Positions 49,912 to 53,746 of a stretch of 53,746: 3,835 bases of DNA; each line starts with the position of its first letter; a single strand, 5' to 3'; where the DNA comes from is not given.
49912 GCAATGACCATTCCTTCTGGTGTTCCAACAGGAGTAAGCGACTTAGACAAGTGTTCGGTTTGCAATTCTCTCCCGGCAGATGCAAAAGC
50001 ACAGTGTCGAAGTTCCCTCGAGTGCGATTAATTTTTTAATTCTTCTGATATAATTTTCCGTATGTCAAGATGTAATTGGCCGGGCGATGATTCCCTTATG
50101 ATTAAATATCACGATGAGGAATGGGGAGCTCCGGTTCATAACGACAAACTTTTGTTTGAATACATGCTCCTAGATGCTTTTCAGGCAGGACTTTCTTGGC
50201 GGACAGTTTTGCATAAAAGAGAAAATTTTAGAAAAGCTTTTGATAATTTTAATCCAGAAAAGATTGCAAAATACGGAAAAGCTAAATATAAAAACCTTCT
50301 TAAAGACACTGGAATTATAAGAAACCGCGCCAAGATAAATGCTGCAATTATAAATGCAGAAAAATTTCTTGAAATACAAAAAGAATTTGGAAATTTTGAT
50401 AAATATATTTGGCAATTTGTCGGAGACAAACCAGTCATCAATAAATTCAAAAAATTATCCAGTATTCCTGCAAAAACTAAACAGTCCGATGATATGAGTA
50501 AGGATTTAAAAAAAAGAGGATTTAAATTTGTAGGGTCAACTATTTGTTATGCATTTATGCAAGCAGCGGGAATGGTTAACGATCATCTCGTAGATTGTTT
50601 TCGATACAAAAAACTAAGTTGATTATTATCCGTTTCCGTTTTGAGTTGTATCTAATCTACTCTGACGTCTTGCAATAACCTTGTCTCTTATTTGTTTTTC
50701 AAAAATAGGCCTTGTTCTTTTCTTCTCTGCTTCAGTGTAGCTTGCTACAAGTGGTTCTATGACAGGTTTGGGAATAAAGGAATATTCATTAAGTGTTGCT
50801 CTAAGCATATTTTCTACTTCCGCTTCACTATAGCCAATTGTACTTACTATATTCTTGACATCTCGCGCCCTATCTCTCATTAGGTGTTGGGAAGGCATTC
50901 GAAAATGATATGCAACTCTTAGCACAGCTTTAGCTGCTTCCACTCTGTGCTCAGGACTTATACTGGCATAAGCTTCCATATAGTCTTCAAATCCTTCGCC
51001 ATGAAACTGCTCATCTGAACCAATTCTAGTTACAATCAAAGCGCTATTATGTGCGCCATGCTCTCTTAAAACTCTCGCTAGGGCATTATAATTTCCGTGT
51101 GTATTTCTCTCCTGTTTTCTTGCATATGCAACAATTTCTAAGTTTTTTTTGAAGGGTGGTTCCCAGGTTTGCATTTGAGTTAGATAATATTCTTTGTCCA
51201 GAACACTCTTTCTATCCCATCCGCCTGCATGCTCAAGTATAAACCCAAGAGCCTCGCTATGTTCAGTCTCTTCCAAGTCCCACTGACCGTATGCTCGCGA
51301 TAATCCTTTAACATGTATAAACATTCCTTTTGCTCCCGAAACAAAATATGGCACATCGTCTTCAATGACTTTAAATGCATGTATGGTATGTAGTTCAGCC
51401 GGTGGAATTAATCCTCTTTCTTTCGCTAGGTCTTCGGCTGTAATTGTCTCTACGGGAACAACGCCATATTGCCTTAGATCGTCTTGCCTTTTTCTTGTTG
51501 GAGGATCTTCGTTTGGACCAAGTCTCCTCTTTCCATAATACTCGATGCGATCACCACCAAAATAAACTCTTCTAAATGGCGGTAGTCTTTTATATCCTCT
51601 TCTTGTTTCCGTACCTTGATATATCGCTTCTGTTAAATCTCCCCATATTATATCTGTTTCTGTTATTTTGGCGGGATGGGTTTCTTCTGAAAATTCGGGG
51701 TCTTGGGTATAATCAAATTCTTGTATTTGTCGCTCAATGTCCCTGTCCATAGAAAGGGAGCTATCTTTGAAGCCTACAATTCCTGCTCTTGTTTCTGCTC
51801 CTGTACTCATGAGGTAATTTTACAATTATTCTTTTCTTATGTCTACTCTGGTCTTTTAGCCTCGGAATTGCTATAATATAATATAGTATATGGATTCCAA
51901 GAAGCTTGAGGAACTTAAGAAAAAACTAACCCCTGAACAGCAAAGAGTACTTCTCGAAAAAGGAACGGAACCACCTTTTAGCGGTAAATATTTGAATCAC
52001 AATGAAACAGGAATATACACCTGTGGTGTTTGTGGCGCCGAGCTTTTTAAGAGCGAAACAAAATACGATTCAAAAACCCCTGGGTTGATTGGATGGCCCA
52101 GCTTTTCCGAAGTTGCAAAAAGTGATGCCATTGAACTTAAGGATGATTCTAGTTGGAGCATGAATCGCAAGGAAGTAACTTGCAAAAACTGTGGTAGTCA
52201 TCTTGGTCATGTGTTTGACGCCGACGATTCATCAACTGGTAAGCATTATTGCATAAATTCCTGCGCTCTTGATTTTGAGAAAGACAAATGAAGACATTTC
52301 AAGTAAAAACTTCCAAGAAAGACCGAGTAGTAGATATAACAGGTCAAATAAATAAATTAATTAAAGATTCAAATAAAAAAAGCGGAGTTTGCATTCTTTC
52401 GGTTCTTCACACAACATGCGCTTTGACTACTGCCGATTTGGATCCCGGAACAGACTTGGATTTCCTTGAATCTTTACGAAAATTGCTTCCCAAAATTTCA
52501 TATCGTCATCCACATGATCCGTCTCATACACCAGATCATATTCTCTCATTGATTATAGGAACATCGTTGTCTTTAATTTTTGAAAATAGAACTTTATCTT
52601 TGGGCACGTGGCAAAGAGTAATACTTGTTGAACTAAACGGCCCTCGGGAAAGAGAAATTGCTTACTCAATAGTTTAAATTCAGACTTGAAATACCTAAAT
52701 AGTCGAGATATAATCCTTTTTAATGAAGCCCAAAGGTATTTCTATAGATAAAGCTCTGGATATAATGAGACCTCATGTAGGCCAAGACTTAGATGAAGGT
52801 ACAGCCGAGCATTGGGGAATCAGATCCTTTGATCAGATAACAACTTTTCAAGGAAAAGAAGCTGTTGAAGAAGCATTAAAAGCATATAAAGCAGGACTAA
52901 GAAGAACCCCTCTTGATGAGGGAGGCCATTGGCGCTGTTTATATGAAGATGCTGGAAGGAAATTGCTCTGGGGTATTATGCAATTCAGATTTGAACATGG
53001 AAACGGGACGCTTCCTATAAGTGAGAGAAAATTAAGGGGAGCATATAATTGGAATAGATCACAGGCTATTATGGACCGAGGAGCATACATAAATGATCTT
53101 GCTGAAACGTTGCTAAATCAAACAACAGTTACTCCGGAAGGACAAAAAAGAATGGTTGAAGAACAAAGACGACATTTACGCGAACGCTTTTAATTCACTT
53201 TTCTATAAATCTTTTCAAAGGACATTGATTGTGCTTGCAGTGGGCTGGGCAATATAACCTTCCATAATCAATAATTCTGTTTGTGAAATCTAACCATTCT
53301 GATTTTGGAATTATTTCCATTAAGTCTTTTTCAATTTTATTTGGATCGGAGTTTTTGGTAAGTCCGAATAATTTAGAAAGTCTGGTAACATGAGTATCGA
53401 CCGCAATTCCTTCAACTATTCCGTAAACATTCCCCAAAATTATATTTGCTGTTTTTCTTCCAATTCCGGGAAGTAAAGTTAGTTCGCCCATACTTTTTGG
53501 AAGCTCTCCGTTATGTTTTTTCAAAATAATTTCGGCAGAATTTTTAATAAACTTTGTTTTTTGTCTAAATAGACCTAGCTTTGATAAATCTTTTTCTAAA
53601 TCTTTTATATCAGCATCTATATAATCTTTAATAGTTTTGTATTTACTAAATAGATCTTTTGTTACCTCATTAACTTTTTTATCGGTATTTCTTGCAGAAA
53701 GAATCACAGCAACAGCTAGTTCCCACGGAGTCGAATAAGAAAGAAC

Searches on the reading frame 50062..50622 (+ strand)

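Call 69: search_protein_families(library=pfam, proteins=[window:50062-50622:+], max_evalue=0.001)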
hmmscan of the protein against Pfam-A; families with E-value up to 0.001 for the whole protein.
window:50062-50622:+ (186 aa): 1 family
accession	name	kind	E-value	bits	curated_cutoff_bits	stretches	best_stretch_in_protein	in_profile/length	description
PF03352.18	Adenine_glyco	-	1.9e-82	275.8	25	1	6-181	1-176/177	Methyladenine glycosylase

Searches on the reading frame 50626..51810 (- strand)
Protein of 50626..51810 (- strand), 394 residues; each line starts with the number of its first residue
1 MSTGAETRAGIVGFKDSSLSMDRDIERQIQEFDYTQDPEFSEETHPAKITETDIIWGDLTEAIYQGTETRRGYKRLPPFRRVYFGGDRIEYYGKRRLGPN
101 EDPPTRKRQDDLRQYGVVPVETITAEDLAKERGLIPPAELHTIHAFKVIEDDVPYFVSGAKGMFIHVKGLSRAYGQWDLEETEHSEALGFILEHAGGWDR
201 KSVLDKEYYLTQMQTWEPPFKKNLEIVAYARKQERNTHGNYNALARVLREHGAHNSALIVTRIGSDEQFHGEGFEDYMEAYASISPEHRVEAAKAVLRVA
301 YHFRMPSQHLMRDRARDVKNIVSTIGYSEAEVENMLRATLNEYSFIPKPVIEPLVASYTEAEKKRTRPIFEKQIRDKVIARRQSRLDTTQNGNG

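Call 69: search_protein_families(library=pfam, proteins=[window:50626-51810:-], max_evalue=0.001)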
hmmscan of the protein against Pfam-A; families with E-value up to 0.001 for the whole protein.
window:50626-51810:- (394 aa): 1 family
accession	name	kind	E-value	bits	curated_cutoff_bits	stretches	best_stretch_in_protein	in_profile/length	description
PF03405.20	FA_desaturase_2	-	1.9e-10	40.6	22.7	1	174-314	102-239/325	Fatty acid desaturase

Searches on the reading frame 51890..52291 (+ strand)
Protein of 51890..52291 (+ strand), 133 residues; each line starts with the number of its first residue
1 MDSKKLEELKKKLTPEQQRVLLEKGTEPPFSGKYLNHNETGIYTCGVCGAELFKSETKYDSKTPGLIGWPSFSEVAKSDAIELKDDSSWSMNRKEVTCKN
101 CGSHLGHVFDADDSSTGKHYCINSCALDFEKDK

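Call 69: search_protein_families(library=pfam, proteins=[window:51890-52291:+], max_evalue=0.001)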
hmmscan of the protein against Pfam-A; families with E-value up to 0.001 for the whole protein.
window:51890-52291:+ (133 aa): 3 families
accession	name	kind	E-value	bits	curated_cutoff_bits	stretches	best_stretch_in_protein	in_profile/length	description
PF01641.26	SelR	-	5.2e-44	149.4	24.9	1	13-130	1-115/116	SelR domain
PF24046.1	At4g08330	-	1.5e-05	25.5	27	0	72-117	53-100/129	At4g08330 beta-tent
PF10058.14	Zn_ribbon_10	-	0.00095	19.3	24.2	0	85-123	12-49/54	ER junction formation factor lunapark, zinc ribbon finger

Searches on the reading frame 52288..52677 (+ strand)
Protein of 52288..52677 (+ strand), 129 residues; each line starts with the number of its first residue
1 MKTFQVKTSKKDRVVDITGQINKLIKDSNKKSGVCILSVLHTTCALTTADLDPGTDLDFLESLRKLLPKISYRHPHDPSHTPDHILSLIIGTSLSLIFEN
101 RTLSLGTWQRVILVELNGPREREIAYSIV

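Call 69: search_protein_families(library=pfam, proteins=[window:52288-52677:+], max_evalue=0.001)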
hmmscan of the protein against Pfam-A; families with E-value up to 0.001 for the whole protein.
window:52288-52677:+ (129 aa): 1 family
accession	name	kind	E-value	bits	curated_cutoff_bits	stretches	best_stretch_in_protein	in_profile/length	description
PF01894.22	UPF0047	-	2.1e-29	102.5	27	1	16-127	1-116/117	Uncharacterised protein family UPF0047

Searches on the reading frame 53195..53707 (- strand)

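Call 69: search_protein_families(library=pfam, proteins=[window:53195-53707:-], max_evalue=0.001)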
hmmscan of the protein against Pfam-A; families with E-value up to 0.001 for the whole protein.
window:53195-53707:- (170 aa): 3 families
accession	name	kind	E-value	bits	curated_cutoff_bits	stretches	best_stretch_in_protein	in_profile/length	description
PF00730.31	HhH-GPD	-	3.7e-21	75.9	26.2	1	1-135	3-108/108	HhH-GPD superfamily base excision DNA repair protein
PF00633.29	HHH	-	8e-07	29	24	1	65-91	2-28/30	Helix-hairpin-helix motif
PF14520.12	HHH_5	-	0.0001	23.1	27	0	75-117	3-44/57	Helix-hairpin-helix domain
